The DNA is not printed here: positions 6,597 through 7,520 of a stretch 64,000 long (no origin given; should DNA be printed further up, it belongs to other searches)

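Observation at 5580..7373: Glycosyltransferase-methyltransferase fusion protein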

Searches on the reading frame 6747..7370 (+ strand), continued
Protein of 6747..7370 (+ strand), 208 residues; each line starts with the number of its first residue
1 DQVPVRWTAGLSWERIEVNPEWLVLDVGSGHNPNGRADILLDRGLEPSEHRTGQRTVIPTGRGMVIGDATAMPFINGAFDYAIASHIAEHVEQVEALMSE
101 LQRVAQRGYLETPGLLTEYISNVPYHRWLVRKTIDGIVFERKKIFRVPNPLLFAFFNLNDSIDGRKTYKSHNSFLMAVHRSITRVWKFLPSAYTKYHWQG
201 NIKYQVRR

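Call 32: search_protein_families(library=pfam, proteins=[P0116, P0125, P0132, P0136, P0141, P0153, P0157, P0186, P0232, P0239], max_evalue=0.0001)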
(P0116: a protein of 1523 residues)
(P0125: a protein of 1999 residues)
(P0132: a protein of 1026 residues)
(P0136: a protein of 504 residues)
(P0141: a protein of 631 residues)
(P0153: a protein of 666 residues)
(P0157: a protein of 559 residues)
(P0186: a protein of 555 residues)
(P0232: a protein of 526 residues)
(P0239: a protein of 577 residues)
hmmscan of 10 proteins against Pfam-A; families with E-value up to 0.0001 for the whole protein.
P0116 (1523 aa): 12 families
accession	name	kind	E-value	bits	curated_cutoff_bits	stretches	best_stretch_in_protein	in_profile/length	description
PF08241.18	Methyltransf_11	-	3.6e-35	120.9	21.2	3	882-931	39-90/95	Methyltransferase domain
PF13489.12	Methyltransf_23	-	8.1e-22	78.1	27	2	65-178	20-132/164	Methyltransferase domain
PF13649.12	Methyltransf_25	-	3.3e-21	76.2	27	2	88-158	27-96/97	Methyltransferase domain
PF13847.12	Methyltransf_31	-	2.3e-13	50.5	27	0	890-931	61-104/145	Methyltransferase domain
PF13692.12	Glyco_trans_1_4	-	8.1e-12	46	27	1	1313-1437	7-115/142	Glycosyl transferases group 1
PF01209.24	Ubie_methyltran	-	1.8e-11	44.3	20.1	0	88-158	78-146/233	ubiE/COQ5 methyltransferase family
PF07021.18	MetW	-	4.7e-10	39.9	21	0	890-942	62-117/193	Methionine biosynthesis protein MetW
PF00534.26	Glycos_transf_1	-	9.8e-10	38.7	26.4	1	1388-1433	82-127/172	Glycosyl transferases group 1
PF08242.18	Methyltransf_12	-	2.2e-09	38.4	30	0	86-157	24-94/98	Methyltransferase domain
PF20706.3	GT4-conflict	-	8e-08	32.1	26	1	1392-1506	275-377/385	Family 4 Glycosyltransferase in conflict systems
PF07719.23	TPR_2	-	7.5e-06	26.1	27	0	752-783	1-32/34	Tetratricopeptide repeat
PF00515.34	TPR_1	-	4.7e-05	23.5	27.8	0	752-783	1-32/34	Tetratricopeptide repeat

P0125 (1999 aa): 24 families
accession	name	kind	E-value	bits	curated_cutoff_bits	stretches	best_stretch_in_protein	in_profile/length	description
PF08241.18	Methyltransf_11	-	3e-47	159.7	21.2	4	1294-1385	1-95/95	Methyltransferase domain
PF13489.12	Methyltransf_23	-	3.7e-37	128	27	2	1287-1428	20-163/164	Methyltransferase domain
PF13649.12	Methyltransf_25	-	2.1e-36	125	27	2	1293-1381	1-97/97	Methyltransferase domain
PF00534.26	Glycos_transf_1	-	5e-32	111.2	26.4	2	1634-1762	10-131/172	Glycosyl transferases group 1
PF13692.12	Glyco_trans_1_4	-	3.8e-31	108.7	27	2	1641-1766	3-121/142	Glycosyl transferases group 1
PF13847.12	Methyltransf_31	-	2.5e-27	95.8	27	1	1291-1392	5-116/145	Methyltransferase domain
PF08242.18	Methyltransf_12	-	4.5e-23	82.3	30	1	1294-1383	1-98/98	Methyltransferase domain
PF07719.23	TPR_2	-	1.2e-21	75.4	27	1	287-320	1-34/34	Tetratricopeptide repeat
PF07021.18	MetW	-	2.1e-19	70.3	21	1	1292-1337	16-62/193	Methionine biosynthesis protein MetW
PF20706.3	GT4-conflict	-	7e-18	65.2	26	1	1636-1834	194-384/385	Family 4 Glycosyltransferase in conflict systems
PF00515.34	TPR_1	-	1.5e-17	63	27.8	0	287-320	1-34/34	Tetratricopeptide repeat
PF13181.12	TPR_8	-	3.4e-17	61.5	25.7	0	1920-1951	3-34/34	Tetratricopeptide repeat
PF13414.12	TPR_11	-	2e-15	56.6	26.8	1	1893-1931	3-41/42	TPR repeat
PF13432.12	TPR_16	-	2.1e-15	57.2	32.7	0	275-319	19-63/65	Tetratricopeptide repeat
PF14559.12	TPR_19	-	1.1e-13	51.7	25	2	1930-1994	3-67/68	Tetratricopeptide repeat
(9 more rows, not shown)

P0132 (1026 aa): 13 families
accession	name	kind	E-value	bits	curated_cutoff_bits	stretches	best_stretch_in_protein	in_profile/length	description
PF08241.18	Methyltransf_11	-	6.1e-26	91.3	21.2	2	418-464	41-90/95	Methyltransferase domain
PF13489.12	Methyltransf_23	-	7.5e-17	62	27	2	378-500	22-148/164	Methyltransferase domain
PF13649.12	Methyltransf_25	-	1.4e-14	55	27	2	420-464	50-96/97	Methyltransferase domain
PF13692.12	Glyco_trans_1_4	-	4e-12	47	27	1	824-949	13-124/142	Glycosyl transferases group 1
PF13847.12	Methyltransf_31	-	5.2e-10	39.6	27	0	423-464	61-104/145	Methyltransferase domain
PF08242.18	Methyltransf_12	-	6.1e-09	36.9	30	0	426-462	59-93/98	Methyltransferase domain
PF00534.26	Glycos_transf_1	-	6.1e-09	36.1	26.4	1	893-945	83-135/172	Glycosyl transferases group 1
PF07021.18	MetW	-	5.8e-08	33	21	0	376-485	11-120/193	Methionine biosynthesis protein MetW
PF20706.3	GT4-conflict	-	3.9e-06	26.5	26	1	893-1016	272-383/385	Family 4 Glycosyltransferase in conflict systems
PF07719.23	TPR_2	-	4.1e-06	26.9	27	1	286-318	2-34/34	Tetratricopeptide repeat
PF01209.24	Ubie_methyltran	-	5.6e-06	26.3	20.1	0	419-464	101-146/233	ubiE/COQ5 methyltransferase family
PF13524.12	Glyco_trans_1_2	-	4.6e-05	23.8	25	0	890-1016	34-140/144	Glycosyl transferase-like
PF13414.12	TPR_11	-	7e-05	22.9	26.8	0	276-299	19-42/42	TPR repeat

P0136 (504 aa): 8 families
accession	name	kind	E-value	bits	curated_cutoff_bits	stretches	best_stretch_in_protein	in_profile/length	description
PF00534.26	Glycos_transf_1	-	1.7e-39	135.5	26.4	1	105-251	11-157/172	Glycosyl transferases group 1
PF13692.12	Glyco_trans_1_4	-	1.7e-36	126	27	1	110-251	2-141/142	Glycosyl transferases group 1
PF13439.12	Glyco_transf_4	-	1.4e-15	58.2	28.5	1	4-95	69-169/170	Glycosyltransferase Family 4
PF20706.3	GT4-conflict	-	3.2e-13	49.9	26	1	63-230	148-324/385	Family 4 Glycosyltransferase in conflict systems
PF13579.12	Glyco_trans_4_4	-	1.4e-11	45.4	29.7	1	4-90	68-157/158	Glycosyl transferase 4-like domain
PF08241.18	Methyltransf_11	-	1.6e-08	35.5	21.2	1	346-393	41-90/95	Methyltransferase domain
PF13489.12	Methyltransf_23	-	5.1e-06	26.7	27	1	306-413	22-132/164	Methyltransferase domain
PF13524.12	Glyco_trans_1_2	-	5.6e-06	26.8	25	1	132-252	5-114/144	Glycosyl transferase-like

P0141 (631 aa): 11 families
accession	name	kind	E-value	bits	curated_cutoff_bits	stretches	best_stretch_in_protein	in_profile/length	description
PF08241.18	Methyltransf_11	-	2.1e-20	73.6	21.2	2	87-133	44-90/95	Methyltransferase domain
PF13489.12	Methyltransf_23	-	2e-13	50.8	27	1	36-137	10-116/164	Methyltransferase domain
PF07719.23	TPR_2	-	4.5e-13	48.6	27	1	265-298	1-34/34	Tetratricopeptide repeat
PF13432.12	TPR_16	-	5.5e-12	46.3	32.7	2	546-608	2-64/65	Tetratricopeptide repeat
PF13649.12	Methyltransf_25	-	1.7e-11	45.1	27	1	88-133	49-96/97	Methyltransferase domain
PF00515.34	TPR_1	-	1.2e-10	41.1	27.8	0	575-607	1-33/34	Tetratricopeptide repeat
PF13181.12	TPR_8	-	5.9e-10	39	25.7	0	576-608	2-34/34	Tetratricopeptide repeat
PF13847.12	Methyltransf_31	-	8.3e-10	39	27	0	394-444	54-105/145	Methyltransferase domain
PF08242.18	Methyltransf_12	-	4.1e-09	37.5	30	0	69-133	30-95/98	Methyltransferase domain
PF13424.12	TPR_12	-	8.9e-06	26.2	30.1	0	577-605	5-33/77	Tetratricopeptide repeat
PF13428.12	TPR_14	-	4.3e-05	24.2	23.5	0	575-613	1-39/44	Tetratricopeptide repeat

P0153 (666 aa): 7 families
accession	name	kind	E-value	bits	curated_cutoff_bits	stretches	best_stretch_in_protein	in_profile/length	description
PF08241.18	Methyltransf_11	-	3.3e-21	76.1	21.2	2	243-310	22-90/95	Methyltransferase domain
PF13649.12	Methyltransf_25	-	1.8e-10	41.8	27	0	265-310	49-96/97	Methyltransferase domain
PF13489.12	Methyltransf_23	-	2.7e-10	40.7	27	1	215-317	14-119/164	Methyltransferase domain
PF13847.12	Methyltransf_31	-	8e-10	39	27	0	268-312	60-107/145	Methyltransferase domain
PF07021.18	MetW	-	4.8e-07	30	21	0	49-90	71-112/193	Methionine biosynthesis protein MetW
PF08242.18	Methyltransf_12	-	4.3e-06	27.8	30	0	259-309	41-94/98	Methyltransferase domain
PF00534.26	Glycos_transf_1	-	8.4e-05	22.6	26.4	0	564-614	78-128/172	Glycosyl transferases group 1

P0157 (559 aa): 6 families
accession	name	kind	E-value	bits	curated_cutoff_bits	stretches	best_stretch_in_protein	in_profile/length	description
PF00534.26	Glycos_transf_1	-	2.2e-16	60.3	26.4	1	408-508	27-135/172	Glycosyl transferases group 1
PF13692.12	Glyco_trans_1_4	-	1.4e-15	58.2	27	1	396-523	5-136/142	Glycosyl transferases group 1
PF08241.18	Methyltransf_11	-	1.7e-11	45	21.2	1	45-106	31-90/95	Methyltransferase domain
PF13489.12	Methyltransf_23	-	2.3e-07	31.2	27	1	18-131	20-138/164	Methyltransferase domain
PF20706.3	GT4-conflict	-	1.9e-06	27.6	26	1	339-494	140-309/385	Family 4 Glycosyltransferase in conflict systems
PF13649.12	Methyltransf_25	-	9.3e-06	26.7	27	1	49-106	38-96/97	Methyltransferase domain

P0186 (555 aa): 5 families
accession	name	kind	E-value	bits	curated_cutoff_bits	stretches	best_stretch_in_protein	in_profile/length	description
PF08241.18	Methyltransf_11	-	1.5e-08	35.6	21.2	1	375-420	40-88/95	Methyltransferase domain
PF13632.12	Glyco_trans_2_3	-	8.1e-08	32.7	27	1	188-260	75-146/198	Glycosyl transferase family group 2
PF13641.12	Glyco_tranf_2_3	-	1.7e-05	25.4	27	1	186-256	160-228/230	Glycosyltransferase like family 2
PF13649.12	Methyltransf_25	-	3.7e-05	24.8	27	0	375-418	47-92/97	Methyltransferase domain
PF02709.20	Glyco_transf_7C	-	7.6e-05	22.7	23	0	189-232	23-67/78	N-terminal domain of galactosyltransferase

P0232 (526 aa): 2 families
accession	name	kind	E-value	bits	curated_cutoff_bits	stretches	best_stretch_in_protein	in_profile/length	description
PF08241.18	Methyltransf_11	-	5.1e-08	33.9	21.2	1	365-411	41-90/95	Methyltransferase domain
PF13641.12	Glyco_tranf_2_3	-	3.7e-05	24.3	27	0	55-257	69-225/230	Glycosyltransferase like family 2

P0239 (577 aa): 4 families
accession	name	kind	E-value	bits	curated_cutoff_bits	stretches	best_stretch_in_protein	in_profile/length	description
PF13692.12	Glyco_trans_1_4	-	5.4e-18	66.1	27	1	190-299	2-108/142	Glycosyl transferases group 1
PF00534.26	Glycos_transf_1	-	4.2e-11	43.1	26.4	1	187-298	13-123/172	Glycosyl transferases group 1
PF08241.18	Methyltransf_11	-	4.1e-08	34.2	21.2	1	421-467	39-88/95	Methyltransferase domain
PF13524.12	Glyco_trans_1_2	-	1.5e-05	25.4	25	1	216-358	10-141/144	Glycosyl transferase-like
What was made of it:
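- Giant (MT)n-TPR-GT4 relatives of the module resemble such multi-domain terminators (call 32).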

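Call 40: find_related_loci(query=A2, collection=viral_contigs, flank=5000)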
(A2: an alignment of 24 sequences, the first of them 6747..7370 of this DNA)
Query A2 (208 aa) in viral_contigs; peptide patterns used: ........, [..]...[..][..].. (x = any residue, [..] = any of these).
34 stretches matched a pattern; 4 encode a relative of the query (tblastn E <= 1e-3); 4 distinct loci.
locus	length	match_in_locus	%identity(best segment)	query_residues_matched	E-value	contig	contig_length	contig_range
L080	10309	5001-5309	35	19-128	7e-15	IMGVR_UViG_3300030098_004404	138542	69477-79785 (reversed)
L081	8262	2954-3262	35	19-128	7e-15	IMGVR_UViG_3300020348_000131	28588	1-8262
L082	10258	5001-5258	37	19-113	1e-14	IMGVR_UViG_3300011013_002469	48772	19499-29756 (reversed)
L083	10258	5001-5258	37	19-113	1e-14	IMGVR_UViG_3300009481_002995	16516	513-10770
